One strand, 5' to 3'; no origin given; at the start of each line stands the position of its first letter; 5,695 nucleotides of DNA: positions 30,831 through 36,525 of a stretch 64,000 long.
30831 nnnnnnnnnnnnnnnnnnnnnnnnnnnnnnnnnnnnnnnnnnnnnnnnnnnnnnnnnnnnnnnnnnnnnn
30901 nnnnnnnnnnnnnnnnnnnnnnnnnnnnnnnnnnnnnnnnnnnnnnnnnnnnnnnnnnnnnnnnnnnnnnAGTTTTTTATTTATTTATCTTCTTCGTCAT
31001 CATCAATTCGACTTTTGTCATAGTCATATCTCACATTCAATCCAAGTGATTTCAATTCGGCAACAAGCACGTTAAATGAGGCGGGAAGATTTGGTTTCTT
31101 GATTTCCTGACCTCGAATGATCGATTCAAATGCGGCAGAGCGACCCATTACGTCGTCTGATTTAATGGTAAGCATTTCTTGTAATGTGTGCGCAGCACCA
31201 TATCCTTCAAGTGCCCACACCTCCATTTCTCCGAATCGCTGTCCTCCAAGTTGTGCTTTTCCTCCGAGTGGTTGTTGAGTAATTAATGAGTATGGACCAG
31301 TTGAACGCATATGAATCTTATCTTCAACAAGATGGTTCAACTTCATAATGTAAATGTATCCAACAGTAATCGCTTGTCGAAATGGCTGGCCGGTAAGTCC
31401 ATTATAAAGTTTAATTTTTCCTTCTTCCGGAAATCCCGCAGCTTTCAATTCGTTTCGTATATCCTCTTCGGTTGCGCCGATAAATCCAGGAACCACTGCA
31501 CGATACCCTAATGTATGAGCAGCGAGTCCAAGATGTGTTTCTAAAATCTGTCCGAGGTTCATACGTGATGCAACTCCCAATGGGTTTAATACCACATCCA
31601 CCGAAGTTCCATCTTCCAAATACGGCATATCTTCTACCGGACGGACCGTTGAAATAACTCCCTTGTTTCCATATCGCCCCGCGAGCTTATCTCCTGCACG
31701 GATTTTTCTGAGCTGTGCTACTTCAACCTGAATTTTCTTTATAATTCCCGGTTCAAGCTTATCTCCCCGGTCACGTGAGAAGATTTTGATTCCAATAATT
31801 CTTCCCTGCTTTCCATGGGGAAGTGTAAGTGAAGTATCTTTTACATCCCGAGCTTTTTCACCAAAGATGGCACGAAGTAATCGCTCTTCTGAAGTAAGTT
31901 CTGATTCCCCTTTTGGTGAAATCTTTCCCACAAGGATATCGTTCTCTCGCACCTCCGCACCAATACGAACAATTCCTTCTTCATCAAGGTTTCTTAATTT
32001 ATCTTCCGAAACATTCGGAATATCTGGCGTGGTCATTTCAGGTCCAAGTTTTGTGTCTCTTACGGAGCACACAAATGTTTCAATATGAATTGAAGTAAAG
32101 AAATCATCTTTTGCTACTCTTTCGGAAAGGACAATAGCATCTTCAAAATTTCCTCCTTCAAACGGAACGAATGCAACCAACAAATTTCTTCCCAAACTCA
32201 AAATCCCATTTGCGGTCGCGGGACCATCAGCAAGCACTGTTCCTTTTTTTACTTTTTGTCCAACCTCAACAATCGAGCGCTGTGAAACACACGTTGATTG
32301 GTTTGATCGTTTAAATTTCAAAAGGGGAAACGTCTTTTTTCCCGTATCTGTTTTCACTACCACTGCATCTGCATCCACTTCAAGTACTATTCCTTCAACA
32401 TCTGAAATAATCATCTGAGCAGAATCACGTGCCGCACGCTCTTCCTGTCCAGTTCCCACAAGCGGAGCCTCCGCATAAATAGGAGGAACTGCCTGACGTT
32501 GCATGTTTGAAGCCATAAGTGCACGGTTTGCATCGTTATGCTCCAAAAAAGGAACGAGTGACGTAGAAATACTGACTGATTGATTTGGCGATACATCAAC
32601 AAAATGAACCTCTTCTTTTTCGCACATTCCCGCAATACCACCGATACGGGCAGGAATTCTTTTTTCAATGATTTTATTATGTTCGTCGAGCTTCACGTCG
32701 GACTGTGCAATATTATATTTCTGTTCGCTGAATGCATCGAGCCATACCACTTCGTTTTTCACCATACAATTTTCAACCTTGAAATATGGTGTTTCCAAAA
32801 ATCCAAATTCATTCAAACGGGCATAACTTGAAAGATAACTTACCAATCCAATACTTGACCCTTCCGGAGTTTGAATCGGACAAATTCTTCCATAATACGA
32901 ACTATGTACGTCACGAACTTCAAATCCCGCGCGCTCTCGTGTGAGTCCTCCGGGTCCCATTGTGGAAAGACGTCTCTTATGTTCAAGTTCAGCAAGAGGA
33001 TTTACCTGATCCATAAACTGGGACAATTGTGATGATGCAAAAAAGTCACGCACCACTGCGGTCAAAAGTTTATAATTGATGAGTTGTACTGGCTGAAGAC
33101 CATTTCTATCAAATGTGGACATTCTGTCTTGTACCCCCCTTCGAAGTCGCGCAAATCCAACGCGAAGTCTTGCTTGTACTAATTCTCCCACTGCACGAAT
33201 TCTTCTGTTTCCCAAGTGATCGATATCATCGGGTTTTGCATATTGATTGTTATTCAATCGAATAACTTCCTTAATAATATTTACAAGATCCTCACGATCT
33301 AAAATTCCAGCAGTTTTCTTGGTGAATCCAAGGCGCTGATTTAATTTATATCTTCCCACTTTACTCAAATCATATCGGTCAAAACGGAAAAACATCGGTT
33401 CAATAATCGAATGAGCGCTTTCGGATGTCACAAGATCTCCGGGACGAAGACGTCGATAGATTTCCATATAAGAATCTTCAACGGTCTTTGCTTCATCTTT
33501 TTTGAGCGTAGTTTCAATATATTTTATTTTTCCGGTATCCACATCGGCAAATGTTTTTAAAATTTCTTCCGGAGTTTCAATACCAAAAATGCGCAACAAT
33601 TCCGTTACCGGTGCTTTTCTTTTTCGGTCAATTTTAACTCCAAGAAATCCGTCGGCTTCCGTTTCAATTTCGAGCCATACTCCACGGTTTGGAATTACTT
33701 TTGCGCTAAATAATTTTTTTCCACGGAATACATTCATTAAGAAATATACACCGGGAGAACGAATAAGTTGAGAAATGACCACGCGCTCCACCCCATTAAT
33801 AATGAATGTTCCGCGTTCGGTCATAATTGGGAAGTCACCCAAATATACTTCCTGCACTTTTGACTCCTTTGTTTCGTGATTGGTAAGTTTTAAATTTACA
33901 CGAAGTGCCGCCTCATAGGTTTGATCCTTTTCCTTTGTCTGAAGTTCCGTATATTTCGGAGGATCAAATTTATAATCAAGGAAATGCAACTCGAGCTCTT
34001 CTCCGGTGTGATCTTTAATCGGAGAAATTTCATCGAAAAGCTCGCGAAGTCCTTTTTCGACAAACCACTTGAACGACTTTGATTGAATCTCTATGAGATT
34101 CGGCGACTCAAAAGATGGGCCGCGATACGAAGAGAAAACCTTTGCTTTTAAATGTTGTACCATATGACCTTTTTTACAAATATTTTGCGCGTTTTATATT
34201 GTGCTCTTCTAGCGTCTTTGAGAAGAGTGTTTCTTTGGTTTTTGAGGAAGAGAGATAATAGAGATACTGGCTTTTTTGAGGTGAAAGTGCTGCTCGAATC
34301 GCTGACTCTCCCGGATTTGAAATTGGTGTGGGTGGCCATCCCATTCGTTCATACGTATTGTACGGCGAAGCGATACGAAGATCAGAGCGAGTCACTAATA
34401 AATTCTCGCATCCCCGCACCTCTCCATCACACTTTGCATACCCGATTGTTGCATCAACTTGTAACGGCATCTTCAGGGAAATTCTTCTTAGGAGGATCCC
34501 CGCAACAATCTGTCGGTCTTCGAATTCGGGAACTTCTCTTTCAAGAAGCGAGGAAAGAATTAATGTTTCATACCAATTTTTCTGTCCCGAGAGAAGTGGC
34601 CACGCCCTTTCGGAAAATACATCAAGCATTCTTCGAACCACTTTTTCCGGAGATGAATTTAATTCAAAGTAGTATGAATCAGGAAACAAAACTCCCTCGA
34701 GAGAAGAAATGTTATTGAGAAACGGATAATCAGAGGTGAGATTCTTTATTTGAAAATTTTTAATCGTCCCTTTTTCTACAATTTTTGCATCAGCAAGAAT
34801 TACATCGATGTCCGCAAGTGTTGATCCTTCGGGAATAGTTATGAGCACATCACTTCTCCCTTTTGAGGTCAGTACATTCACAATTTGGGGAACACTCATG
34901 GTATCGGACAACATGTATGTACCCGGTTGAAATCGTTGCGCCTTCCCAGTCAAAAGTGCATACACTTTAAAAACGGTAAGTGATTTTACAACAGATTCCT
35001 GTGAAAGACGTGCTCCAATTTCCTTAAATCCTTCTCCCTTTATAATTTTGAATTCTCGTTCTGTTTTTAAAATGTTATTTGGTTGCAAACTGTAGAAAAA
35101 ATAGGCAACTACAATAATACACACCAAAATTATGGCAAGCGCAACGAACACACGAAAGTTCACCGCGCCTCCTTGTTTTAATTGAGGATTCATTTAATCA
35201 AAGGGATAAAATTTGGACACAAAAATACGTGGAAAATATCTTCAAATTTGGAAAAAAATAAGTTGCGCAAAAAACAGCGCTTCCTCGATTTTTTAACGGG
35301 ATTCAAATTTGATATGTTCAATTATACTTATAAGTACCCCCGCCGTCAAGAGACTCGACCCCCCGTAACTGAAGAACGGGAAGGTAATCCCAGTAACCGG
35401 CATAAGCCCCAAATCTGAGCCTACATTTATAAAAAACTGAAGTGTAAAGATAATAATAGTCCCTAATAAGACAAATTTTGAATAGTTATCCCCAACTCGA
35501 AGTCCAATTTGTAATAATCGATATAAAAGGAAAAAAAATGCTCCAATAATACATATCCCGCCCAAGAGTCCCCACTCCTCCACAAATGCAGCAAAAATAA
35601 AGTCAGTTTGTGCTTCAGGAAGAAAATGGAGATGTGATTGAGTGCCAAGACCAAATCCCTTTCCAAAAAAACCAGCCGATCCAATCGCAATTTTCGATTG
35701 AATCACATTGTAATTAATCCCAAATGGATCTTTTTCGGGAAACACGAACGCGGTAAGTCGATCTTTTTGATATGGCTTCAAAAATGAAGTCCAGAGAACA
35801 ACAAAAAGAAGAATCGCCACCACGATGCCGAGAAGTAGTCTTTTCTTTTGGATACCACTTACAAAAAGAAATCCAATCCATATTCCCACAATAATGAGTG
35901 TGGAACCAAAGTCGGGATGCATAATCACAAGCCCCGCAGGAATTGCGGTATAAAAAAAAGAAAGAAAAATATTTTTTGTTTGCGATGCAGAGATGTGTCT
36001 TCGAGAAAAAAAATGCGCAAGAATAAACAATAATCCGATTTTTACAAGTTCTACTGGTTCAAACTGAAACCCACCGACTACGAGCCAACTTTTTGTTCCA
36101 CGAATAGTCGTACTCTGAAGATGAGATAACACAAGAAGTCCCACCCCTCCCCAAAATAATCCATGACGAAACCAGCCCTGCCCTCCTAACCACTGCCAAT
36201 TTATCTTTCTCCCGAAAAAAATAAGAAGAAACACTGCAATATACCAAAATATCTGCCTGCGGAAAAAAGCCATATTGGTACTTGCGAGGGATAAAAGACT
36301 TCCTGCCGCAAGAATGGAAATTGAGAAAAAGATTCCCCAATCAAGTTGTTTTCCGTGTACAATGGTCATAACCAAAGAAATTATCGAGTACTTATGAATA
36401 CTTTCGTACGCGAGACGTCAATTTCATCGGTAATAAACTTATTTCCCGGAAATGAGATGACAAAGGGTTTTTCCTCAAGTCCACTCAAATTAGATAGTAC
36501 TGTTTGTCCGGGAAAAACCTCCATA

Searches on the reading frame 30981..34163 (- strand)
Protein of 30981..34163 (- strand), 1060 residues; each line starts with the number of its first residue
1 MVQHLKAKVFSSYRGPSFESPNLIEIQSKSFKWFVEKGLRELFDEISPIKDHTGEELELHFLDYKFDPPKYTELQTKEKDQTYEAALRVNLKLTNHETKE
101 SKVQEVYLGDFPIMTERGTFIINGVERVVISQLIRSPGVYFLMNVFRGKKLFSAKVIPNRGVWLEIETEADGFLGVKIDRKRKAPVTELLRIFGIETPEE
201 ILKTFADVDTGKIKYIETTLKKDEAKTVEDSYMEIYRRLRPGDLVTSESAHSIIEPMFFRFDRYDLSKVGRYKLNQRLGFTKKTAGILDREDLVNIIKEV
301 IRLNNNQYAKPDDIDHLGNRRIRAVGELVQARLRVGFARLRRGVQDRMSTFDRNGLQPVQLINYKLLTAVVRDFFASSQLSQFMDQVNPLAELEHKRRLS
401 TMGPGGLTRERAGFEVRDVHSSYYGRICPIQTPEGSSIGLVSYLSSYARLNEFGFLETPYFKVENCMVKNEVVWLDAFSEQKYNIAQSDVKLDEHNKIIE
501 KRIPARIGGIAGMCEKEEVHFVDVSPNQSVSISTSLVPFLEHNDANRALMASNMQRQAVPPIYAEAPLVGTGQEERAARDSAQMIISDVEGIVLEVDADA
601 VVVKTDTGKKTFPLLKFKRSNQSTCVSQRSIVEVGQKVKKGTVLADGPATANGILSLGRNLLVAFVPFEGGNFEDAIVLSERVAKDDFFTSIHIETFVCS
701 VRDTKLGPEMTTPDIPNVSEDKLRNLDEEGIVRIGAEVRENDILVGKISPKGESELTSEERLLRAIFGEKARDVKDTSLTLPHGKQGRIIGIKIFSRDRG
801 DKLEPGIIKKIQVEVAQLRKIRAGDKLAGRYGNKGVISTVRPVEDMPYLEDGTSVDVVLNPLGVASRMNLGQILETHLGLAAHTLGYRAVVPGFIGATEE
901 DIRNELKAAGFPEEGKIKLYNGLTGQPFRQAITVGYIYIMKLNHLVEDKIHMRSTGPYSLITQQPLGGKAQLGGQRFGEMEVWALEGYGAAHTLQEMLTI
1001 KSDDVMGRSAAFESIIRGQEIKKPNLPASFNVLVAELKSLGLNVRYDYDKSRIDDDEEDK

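Call 79: search_protein_families(library=pfam, proteins=[window:30981-34163:-], max_evalue=0.00001)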
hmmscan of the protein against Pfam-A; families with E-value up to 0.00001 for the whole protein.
window:30981-34163:- (1060 aa): 6 families
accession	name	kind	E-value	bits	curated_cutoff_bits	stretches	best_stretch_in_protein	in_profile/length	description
PF00562.33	RNA_pol_Rpb2_6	-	3.8e-123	411.7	23.4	1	587-971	2-373/373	RNA polymerase Rpb2, domain 6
PF04565.21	RNA_pol_Rpb2_3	-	1.1e-26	93.2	21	1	382-449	1-67/68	RNA polymerase Rpb2, domain 3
PF04560.25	RNA_pol_Rpb2_7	-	8.4e-25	87.5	32.1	1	973-1046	1-84/87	RNA polymerase Rpb2, domain 7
PF04561.19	RNA_pol_Rpb2_2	-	1.5e-23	83.9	21.7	1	135-323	1-190/190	RNA polymerase Rpb2, domain 2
PF10385.14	RNA_pol_Rpb2_45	-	6.7e-18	64.9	28.2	1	460-525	1-66/66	RNA polymerase beta subunit external 1 domain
PF04563.20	RNA_pol_Rpb2_1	-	1.6e-17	64.2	28.2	1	22-349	1-181/203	RNA polymerase beta subunit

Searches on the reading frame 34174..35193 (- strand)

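Call 20: search_protein_families(library=pfam, proteins=[window:34174-35193:-], max_evalue=0.001)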
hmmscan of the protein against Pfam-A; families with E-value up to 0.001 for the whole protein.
window:34174-35193:- (339 aa): 1 family
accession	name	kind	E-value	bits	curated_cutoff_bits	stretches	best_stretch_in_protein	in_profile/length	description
PF02618.21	YceG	-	4.8e-72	243.2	32.4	1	48-335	1-273/275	YceG-like family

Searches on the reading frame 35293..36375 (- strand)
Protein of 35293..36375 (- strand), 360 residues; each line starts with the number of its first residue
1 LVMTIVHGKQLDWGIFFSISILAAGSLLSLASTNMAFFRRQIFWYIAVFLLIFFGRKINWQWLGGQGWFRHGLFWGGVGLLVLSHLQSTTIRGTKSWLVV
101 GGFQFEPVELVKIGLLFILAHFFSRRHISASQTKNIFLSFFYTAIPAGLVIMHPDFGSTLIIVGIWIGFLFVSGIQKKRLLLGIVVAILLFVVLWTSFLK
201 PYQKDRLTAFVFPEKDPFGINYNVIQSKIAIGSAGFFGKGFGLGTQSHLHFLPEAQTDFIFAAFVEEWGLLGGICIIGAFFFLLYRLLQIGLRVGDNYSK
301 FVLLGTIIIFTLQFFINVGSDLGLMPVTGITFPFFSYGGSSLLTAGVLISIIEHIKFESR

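Call 20: search_protein_families(library=pfam, proteins=[window:35293-36375:-], max_evalue=0.001)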
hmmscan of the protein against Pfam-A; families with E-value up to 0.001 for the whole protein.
window:35293-36375:- (360 aa): 1 family
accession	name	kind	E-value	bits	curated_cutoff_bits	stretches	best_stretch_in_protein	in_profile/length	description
PF01098.24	FTSW_RODA_SPOVE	-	7e-82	275.7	26.4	1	13-359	14-354/356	Cell cycle protein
